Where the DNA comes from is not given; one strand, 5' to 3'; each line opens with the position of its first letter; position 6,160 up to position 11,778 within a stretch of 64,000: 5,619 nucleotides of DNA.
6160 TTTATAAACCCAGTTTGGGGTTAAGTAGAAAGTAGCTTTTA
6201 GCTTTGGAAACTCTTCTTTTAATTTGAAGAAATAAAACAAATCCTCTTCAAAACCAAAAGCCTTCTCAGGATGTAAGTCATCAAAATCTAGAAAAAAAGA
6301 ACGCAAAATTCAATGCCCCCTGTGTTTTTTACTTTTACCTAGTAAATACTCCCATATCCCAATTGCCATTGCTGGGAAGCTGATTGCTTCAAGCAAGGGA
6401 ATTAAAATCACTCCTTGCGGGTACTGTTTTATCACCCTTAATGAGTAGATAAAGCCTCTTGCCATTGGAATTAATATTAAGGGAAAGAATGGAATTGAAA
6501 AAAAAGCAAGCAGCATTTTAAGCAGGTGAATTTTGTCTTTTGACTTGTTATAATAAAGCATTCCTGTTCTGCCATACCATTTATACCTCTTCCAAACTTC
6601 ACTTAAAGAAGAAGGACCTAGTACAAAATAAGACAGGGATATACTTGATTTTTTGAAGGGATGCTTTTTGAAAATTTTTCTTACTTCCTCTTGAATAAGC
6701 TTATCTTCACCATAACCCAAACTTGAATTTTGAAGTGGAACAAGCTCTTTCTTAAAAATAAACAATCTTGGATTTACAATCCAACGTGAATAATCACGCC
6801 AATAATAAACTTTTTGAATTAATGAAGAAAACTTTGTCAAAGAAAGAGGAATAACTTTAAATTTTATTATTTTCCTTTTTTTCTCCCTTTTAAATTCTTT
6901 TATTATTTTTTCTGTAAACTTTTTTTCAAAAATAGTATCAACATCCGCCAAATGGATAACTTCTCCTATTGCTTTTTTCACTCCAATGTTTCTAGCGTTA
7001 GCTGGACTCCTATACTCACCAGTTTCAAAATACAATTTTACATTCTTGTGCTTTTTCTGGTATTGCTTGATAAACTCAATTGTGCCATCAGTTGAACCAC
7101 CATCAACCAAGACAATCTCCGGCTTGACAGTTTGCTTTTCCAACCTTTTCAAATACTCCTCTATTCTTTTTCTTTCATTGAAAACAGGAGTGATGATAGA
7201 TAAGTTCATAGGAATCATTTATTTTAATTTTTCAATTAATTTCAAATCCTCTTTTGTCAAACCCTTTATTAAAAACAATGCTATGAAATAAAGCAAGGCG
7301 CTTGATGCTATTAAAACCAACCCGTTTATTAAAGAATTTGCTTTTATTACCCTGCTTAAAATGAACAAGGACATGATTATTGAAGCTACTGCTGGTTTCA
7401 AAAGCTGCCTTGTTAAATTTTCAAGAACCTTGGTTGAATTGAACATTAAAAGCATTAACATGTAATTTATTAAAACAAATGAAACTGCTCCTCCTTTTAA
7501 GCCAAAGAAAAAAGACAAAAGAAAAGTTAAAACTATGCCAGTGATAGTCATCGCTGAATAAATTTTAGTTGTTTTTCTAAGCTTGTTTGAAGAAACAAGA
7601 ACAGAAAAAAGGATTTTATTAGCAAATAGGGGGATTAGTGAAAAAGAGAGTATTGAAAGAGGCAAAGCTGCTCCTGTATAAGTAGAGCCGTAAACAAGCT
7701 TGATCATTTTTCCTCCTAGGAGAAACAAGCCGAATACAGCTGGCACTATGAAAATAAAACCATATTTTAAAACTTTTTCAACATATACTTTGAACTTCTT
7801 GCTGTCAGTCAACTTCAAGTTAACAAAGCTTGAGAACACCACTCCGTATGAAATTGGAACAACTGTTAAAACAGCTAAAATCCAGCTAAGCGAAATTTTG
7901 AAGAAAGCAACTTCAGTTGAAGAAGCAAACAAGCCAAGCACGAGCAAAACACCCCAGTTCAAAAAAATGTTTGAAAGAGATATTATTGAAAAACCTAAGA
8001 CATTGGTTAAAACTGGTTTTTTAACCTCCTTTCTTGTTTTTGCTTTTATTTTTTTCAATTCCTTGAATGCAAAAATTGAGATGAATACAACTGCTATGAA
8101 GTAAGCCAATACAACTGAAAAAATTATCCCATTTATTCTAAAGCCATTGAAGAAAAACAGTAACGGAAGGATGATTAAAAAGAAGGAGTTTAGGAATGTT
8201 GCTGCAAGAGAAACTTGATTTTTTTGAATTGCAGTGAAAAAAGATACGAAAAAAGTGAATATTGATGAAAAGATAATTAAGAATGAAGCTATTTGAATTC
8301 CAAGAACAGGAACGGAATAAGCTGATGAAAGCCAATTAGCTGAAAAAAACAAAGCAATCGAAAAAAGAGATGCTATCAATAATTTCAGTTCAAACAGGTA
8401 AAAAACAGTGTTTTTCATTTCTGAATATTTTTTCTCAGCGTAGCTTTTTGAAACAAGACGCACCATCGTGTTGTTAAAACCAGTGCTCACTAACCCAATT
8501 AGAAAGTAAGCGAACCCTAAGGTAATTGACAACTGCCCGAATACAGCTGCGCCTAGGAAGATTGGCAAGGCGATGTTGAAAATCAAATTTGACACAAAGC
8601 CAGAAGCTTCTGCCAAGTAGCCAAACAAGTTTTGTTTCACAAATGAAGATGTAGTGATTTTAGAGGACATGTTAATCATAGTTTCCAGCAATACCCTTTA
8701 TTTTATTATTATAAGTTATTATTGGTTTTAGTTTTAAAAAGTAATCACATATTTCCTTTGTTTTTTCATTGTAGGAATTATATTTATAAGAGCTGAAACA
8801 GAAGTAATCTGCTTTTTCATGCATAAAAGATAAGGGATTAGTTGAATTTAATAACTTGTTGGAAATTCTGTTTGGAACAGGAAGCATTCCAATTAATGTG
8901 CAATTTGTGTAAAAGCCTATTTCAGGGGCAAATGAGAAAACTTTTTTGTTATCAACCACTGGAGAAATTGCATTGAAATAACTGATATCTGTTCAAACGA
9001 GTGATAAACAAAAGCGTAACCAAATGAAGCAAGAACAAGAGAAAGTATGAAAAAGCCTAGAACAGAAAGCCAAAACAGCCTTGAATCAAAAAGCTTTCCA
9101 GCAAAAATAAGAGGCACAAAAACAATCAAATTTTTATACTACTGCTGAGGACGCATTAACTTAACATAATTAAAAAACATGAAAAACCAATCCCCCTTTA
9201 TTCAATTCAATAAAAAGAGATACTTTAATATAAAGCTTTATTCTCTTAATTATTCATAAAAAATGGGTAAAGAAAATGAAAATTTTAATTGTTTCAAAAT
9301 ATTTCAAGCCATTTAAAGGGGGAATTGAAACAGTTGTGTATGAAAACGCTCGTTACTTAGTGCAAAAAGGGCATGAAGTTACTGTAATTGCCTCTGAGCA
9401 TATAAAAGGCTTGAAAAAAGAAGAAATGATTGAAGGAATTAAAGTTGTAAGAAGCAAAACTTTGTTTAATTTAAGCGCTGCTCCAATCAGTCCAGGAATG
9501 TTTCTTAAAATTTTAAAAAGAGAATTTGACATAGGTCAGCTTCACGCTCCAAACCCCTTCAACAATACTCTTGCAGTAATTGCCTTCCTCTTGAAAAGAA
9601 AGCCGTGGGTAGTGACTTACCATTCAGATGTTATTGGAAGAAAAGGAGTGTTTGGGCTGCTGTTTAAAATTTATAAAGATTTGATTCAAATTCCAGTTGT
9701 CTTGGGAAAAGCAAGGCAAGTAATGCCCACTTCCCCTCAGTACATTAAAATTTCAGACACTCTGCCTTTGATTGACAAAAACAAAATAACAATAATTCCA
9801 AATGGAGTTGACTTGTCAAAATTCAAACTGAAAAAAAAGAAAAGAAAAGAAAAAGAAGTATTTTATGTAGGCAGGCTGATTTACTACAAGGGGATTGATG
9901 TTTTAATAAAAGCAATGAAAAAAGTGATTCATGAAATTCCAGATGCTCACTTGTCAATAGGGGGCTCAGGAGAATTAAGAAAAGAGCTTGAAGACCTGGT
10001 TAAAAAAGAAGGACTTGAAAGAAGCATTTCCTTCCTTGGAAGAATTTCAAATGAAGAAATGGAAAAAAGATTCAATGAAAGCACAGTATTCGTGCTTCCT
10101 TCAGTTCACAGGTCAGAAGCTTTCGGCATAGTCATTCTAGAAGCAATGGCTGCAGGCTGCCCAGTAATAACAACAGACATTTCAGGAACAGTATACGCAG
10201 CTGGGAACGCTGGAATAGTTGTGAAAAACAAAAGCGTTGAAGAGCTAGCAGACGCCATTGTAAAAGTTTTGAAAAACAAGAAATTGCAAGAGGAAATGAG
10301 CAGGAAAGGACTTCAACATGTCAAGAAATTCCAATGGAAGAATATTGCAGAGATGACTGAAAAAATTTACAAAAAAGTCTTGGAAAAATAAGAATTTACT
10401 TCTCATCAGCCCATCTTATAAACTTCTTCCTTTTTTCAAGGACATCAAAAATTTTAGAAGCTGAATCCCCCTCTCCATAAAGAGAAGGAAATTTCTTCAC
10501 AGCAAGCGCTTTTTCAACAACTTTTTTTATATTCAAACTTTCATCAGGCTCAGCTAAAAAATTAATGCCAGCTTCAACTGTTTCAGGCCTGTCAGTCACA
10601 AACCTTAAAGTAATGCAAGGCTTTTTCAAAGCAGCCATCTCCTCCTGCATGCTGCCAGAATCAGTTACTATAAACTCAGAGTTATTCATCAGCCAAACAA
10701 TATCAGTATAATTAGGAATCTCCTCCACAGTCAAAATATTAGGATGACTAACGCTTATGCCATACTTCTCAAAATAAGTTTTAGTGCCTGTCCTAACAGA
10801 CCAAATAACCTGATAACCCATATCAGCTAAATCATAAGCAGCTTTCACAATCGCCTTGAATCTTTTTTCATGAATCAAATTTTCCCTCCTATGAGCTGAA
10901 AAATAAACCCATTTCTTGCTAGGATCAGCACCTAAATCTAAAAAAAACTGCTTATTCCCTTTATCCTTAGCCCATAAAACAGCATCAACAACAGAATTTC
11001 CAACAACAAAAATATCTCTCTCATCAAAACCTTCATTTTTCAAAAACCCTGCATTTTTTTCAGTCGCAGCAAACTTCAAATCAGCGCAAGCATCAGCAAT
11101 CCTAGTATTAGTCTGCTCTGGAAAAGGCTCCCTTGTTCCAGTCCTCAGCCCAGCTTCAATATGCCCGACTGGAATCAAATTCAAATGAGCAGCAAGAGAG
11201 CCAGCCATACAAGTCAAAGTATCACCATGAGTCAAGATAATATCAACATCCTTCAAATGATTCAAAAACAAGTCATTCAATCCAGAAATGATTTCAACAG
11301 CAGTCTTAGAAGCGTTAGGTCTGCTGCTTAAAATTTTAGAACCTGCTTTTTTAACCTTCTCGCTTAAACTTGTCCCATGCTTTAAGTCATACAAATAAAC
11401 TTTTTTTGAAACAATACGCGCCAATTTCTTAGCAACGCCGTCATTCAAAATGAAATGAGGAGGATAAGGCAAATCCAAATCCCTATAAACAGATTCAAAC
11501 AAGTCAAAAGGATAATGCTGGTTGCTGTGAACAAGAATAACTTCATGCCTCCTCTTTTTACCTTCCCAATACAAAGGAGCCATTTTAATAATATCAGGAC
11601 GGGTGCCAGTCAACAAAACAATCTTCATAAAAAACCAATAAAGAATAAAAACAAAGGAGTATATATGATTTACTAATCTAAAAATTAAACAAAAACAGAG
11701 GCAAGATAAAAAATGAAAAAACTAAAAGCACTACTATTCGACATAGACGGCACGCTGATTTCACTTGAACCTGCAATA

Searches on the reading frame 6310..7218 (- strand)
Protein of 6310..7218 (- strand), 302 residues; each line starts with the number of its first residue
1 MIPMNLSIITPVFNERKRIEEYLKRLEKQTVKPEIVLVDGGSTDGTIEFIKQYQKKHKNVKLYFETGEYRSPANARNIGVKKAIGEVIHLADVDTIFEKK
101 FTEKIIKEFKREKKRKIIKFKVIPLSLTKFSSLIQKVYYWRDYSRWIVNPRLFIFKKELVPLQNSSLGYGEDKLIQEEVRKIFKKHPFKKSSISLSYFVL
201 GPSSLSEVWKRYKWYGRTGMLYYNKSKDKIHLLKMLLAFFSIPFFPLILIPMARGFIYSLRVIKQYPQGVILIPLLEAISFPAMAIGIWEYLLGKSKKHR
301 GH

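Call 12: search_protein_families(library=pfam, proteins=[window:6310-7218:-], max_evalue=0.01)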
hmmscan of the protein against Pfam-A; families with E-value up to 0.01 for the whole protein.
window:6310-7218:- (302 aa): 4 families
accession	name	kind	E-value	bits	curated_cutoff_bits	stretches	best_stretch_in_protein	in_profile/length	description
PF00535.33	Glycos_transf_2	-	9.1e-23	81.5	23.3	1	7-114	1-108/168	Glycosyl transferase family 2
PF10111.15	Glyco_tranf_2_2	-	8.2e-13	48.9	27.3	1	7-146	1-142/276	Glycosyltransferase like family 2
PF13641.12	Glyco_tranf_2_3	-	0.0016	18.9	27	1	6-121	3-122/230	Glycosyltransferase like family 2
PF05679.22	CHGN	-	0.0079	15.5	23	0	6-106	261-376/512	Chondroitin N-acetylgalactosaminyltransferase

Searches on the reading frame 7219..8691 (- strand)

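Call 12: search_protein_families(library=pfam, proteins=[window:7219-8691:-], max_evalue=0.01)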
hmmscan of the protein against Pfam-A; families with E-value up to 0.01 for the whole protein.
window:7219-8691:- (490 aa): 2 families
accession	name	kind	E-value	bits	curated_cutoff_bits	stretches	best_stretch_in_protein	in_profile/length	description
PF01943.22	Polysacc_synt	-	7.3e-12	45.7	28.2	1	35-273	19-253/274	Polysaccharide biosynthesis protein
PF13440.11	Polysacc_synt_3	-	1.3e-11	44.8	23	1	45-341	5-291/293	Polysaccharide biosynthesis protein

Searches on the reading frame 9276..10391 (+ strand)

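Call 12: search_protein_families(library=pfam, proteins=[window:9276-10391:+], max_evalue=0.01)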
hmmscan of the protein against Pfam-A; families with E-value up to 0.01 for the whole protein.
window:9276-10391:+ (371 aa): 8 families
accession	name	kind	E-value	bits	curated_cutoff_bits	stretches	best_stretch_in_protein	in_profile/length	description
PF00534.26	Glycos_transf_1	-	7.9e-43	146.4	26.4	1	186-345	9-169/172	Glycosyl transferases group 1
PF13692.12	Glyco_trans_1_4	-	3.1e-36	125.2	27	1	193-334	2-142/142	Glycosyl transferases group 1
PF13439.12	Glyco_transf_4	-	2.3e-21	77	28.5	1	15-181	2-169/170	Glycosyltransferase Family 4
PF20706.3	GT4-conflict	-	6.4e-14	52.2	26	1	184-356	189-380/385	Family 4 Glycosyltransferase in conflict systems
PF13579.12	Glyco_trans_4_4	-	1.6e-12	48.5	29.7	1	15-177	1-158/158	Glycosyl transferase 4-like domain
PF13524.12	Glyco_trans_1_2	-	1.9e-10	41.3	25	1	219-355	10-136/144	Glycosyl transferase-like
PF13477.12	Glyco_trans_4_2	-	0.00022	21.9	23.4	1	18-129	10-121/139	Glycosyl transferase 4-like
PF22772.2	WsaF_C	-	0.00092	19.5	27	1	209-328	18-132/133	WsaF, C-terminal domain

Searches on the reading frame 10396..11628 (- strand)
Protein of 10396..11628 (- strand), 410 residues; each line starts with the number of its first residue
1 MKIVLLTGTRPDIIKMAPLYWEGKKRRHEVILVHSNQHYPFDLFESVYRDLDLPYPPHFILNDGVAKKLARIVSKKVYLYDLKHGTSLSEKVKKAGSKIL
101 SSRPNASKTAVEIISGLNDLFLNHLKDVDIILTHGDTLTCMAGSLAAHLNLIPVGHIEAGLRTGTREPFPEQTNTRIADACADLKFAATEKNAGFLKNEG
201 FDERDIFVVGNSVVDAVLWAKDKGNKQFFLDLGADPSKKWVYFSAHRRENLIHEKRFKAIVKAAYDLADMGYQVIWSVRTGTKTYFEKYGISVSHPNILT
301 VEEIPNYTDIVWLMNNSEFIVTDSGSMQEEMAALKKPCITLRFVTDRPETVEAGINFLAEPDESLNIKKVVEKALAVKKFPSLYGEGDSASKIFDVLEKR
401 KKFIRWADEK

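Call 13: search_protein_families(library=pfam, proteins=[window:10396-11628:-], max_evalue=0.01)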
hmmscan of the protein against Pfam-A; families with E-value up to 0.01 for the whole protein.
window:10396-11628:- (410 aa): 1 family
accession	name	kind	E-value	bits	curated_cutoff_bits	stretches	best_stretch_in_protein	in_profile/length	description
PF02350.25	Epimerase_2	-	1.8e-66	224.8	30.6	1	104-398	46-347/347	UDP-N-acetylglucosamine 2-epimerase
